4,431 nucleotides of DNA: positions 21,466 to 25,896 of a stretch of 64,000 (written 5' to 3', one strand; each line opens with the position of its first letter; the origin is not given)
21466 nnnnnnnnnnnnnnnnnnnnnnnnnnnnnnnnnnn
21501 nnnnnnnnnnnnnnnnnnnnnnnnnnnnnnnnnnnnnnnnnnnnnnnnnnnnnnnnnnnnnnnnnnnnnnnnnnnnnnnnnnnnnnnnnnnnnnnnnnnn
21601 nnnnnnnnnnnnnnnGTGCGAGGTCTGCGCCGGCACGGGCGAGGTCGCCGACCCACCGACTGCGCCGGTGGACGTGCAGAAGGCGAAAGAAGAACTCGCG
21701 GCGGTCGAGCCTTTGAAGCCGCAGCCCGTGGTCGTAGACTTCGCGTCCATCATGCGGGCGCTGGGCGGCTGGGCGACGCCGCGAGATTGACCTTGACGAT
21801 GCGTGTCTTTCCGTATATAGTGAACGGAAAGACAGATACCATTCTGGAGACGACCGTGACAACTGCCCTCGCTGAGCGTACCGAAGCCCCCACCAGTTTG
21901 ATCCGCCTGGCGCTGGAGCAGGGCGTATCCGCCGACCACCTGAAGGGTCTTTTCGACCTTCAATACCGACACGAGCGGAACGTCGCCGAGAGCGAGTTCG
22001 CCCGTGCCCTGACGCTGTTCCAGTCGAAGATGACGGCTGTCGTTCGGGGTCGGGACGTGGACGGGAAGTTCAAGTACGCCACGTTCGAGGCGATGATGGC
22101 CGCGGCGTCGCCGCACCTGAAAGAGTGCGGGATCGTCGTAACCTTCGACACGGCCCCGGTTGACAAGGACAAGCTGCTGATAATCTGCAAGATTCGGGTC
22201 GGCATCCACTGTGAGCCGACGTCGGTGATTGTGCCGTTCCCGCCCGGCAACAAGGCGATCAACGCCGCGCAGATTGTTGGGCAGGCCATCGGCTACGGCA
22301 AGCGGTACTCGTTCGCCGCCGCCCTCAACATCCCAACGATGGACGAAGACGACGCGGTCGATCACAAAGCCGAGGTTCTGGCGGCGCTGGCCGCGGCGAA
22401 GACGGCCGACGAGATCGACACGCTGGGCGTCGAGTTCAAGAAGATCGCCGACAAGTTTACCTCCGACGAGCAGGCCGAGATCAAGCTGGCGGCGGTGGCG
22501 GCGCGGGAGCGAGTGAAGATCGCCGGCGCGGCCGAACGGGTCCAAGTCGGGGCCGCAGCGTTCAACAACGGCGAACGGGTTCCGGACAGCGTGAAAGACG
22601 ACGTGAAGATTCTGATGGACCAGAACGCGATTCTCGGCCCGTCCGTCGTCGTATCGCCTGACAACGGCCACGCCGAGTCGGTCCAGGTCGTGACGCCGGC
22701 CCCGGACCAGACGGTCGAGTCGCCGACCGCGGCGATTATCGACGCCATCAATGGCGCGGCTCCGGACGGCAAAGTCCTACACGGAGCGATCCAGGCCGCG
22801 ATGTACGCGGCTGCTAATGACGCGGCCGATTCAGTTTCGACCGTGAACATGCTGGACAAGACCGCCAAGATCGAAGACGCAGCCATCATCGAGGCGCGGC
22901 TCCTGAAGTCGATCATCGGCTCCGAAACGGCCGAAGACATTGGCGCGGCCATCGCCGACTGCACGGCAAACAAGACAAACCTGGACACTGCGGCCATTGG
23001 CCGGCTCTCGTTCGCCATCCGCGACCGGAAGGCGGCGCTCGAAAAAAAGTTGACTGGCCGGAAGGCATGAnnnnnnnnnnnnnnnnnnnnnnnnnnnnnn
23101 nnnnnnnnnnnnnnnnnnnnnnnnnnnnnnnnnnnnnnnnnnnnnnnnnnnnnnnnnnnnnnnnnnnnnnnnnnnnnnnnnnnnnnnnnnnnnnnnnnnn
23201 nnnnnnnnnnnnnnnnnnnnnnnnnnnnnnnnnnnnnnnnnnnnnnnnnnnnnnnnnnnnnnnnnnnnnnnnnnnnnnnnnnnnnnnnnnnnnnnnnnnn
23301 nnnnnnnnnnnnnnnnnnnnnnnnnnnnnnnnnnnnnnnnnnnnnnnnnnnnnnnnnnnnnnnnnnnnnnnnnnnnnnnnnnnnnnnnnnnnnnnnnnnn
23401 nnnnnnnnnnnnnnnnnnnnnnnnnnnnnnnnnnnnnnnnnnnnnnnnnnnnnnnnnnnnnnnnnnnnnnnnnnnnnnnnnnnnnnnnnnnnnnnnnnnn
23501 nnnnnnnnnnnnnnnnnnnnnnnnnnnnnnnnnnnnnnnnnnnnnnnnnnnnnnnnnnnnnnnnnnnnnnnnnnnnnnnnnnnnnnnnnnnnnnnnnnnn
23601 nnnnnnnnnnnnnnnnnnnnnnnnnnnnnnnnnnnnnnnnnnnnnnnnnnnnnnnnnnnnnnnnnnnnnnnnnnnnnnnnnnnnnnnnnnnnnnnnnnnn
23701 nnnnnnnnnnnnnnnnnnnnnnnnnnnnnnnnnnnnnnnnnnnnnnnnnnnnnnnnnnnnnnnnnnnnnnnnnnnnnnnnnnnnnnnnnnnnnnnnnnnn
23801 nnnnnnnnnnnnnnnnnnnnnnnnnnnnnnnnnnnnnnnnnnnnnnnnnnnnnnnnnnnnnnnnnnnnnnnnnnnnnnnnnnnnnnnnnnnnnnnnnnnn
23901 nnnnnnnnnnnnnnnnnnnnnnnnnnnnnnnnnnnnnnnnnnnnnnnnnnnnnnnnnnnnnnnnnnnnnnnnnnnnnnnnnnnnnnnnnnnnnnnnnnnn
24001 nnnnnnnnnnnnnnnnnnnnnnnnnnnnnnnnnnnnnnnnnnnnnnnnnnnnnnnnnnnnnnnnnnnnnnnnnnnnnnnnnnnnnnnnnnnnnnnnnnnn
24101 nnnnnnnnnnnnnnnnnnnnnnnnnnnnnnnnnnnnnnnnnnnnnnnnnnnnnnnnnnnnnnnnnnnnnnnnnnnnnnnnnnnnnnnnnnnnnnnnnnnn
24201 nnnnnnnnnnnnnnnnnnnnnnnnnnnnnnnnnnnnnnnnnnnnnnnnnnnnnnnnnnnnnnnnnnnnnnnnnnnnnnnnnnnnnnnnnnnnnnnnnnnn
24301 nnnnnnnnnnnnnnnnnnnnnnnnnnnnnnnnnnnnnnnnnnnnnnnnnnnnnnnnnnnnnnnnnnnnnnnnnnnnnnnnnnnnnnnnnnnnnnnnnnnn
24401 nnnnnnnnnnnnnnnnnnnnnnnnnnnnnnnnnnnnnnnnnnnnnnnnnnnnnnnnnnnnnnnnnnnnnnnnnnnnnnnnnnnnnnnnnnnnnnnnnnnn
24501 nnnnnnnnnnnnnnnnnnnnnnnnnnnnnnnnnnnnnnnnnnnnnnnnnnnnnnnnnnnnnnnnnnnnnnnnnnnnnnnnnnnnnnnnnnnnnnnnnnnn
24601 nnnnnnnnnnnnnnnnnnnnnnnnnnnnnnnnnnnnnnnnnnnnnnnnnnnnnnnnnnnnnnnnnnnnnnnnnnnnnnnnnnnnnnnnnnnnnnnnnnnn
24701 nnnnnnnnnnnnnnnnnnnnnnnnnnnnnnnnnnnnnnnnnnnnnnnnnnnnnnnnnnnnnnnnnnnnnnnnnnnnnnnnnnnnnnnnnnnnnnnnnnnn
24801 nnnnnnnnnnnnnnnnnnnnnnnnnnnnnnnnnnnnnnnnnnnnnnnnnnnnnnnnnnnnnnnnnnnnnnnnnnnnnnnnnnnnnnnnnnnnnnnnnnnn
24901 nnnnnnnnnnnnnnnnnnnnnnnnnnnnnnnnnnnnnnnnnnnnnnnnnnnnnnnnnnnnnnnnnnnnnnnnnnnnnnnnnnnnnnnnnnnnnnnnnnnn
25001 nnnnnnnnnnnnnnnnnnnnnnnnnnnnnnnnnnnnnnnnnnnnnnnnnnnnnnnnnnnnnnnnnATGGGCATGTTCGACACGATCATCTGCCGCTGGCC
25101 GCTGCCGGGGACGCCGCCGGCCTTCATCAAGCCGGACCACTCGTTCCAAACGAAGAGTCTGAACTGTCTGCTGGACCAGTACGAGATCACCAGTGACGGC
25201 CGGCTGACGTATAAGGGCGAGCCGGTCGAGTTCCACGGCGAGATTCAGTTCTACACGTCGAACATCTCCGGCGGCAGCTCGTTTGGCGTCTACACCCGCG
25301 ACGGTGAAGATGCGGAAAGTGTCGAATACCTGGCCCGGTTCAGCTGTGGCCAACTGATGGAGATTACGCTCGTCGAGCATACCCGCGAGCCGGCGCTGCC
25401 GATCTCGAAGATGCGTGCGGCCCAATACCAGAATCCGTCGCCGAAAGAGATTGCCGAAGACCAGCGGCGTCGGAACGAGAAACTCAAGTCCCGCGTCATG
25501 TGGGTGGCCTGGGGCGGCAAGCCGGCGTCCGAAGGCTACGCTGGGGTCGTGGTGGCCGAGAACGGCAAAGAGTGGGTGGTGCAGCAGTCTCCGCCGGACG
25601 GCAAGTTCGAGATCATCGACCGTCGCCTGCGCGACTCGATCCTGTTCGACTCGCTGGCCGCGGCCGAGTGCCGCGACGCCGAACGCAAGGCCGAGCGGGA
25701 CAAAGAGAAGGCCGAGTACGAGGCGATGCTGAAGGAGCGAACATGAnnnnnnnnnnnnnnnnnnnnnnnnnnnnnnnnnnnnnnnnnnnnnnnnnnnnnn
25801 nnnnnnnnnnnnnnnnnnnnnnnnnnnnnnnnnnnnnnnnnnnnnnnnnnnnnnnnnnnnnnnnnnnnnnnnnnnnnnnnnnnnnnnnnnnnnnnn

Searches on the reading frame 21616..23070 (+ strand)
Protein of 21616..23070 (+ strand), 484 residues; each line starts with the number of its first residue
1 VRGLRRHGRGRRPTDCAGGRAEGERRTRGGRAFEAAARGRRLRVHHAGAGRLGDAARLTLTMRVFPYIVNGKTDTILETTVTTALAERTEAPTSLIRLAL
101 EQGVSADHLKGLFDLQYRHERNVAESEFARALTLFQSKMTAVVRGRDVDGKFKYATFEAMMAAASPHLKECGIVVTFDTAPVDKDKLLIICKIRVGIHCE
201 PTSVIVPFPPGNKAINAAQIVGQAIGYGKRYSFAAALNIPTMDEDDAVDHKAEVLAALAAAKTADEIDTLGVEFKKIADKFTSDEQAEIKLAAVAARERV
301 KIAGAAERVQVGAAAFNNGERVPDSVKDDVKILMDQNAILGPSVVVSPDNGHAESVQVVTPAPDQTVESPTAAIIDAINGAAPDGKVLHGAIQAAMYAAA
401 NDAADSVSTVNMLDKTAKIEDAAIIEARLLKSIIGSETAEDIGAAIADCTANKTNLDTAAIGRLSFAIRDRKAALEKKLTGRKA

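Call 7: search_protein_families(library=phrogs, proteins=[window:21616-23070:+])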
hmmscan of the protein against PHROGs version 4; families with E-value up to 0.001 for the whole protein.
window:21616-23070:+ (484 aa): 3 families
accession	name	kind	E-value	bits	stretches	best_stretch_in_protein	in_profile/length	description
phrog_155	-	DNA, RNA and nucleotide metabolism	1.9e-25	91.1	1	79-287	19-236/308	Erf-like ssDNA annealing protein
phrog_2324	-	DNA, RNA and nucleotide metabolism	1.4e-12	48.6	1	126-248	9-129/193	Erf-like ssDNA annealing protein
phrog_10003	-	other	2.6e-05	24.8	1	215-275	136-193/297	recombinase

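Call 8: search_dna_similar(query=window:21616-23070:+, collection=phages, mode=protein, max_rows=15)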
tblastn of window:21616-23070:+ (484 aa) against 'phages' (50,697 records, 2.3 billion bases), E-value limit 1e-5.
Records with a match: 84; places in all: 85; records where one place covers at least 80% of the query: 0.
Best place of each record, by identity: <60% 84.
By first word of the organism name: Acinetobacter 28; Vibrio 24; Pseudomonas 22; Shewanella 3; Thalassomonas 2; Phage 1; Leptolyngbya 1; Plectonema 1; Bradyrhizobium 1; Bacillus 1.
By host as written in the record: Acinetobacter baumannii 16; - 12; Vibrio crassostreae 10; Pseudomonas aeruginosa 5; Vibrio alginolyticus 3; Pseudomonas aeruginosa PA14 2; Vibrio parahaemolyticus MCCC 1A16298 2; Thalassomonas loyana LMG 22536 2; and 27 more.
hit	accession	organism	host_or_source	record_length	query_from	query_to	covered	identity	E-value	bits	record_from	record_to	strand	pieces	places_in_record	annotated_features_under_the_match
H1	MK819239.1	Pseudomonas phage vB_PaeP_YA3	Pseudomonas aeruginosa UCBPP-PA14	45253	74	246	36%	31.2%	9e-14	80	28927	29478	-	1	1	single-stranded DNA-binding protein | hypothetical protein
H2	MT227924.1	Vibrio phage phiV208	Vibrio alginolyticus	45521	92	248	32%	34.1%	7e-12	74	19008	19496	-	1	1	hypothetical protein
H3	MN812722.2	Vibrio phage NF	Vibrio alginolyticus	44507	92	248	32%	34.1%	8e-12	74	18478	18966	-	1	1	essential recombination function protein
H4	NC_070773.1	Vibrio phage NF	Vibrio alginolyticus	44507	92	248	32%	34.1%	8e-12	74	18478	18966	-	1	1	essential recombination function protein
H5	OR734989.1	Vibrio phage vB_VpP_1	Vibrio parahaemolyticus ATCC17802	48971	92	246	32%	34.1%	3e-13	79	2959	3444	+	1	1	essential recombination function protein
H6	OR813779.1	Vibrio phage vB_VpM-pA2SJ1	Vibrio parahaemolyticus KCTC 2471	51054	68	246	37%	29.3%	8e-13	77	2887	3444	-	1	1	essential recombination function protein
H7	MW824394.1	Vibrio phage 41E34.2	Vibrio crassostreae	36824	59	249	39%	27.2%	5e-8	62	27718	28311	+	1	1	putative essential recombination function protein | hypothetical protein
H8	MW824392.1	Vibrio phage 34E29.1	Vibrio crassostreae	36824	59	249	39%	27.2%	5e-8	62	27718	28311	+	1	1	hypothetical protein (x2)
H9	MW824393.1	Vibrio phage 36E38.1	Vibrio crassostreae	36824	59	249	39%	27.2%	5e-8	62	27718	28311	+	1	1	hypothetical protein (x2)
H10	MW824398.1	Vibrio phage 44E38.1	Vibrio crassostreae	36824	59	249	39%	27.2%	5e-8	62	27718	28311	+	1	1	viral recombinase | hypothetical protein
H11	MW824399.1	Vibrio phage 44E38.2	Vibrio crassostreae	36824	59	249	39%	27.2%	5e-8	62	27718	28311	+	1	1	hypothetical protein (x2)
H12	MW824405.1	Vibrio phage 75E35.1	Vibrio crassostreae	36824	59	249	39%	27.2%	5e-8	62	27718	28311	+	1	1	hypothetical protein (x2)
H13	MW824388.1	Vibrio phage 24E30.2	Vibrio crassostreae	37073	59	249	39%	27.2%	5e-8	62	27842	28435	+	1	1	hypothetical protein (x2)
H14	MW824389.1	Vibrio phage 24E35.2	Vibrio crassostreae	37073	59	249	39%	27.2%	5e-8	62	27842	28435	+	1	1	hypothetical protein (x2)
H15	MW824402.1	Vibrio phage 64E30.1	Vibrio crassostreae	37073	59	249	39%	27.2%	5e-8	62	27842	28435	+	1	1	hypothetical protein (x2)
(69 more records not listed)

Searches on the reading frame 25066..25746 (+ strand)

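Call 37: search_protein_families(library=pfam, max_evalue=0.01, proteins=[window:25066-25746:+])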
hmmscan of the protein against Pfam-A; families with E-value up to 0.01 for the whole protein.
window:25066-25746:+ (226 aa): 0 families

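Call 103: search_protein_families(library=phrogs, max_evalue=0.001, proteins=[window:25066-25746:+])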
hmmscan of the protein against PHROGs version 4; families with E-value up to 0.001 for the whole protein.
window:25066-25746:+ (226 aa): 1 family
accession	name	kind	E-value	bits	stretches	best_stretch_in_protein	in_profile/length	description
phrog_1615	-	unknown function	0.00045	21.8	1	1-48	1-43/111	-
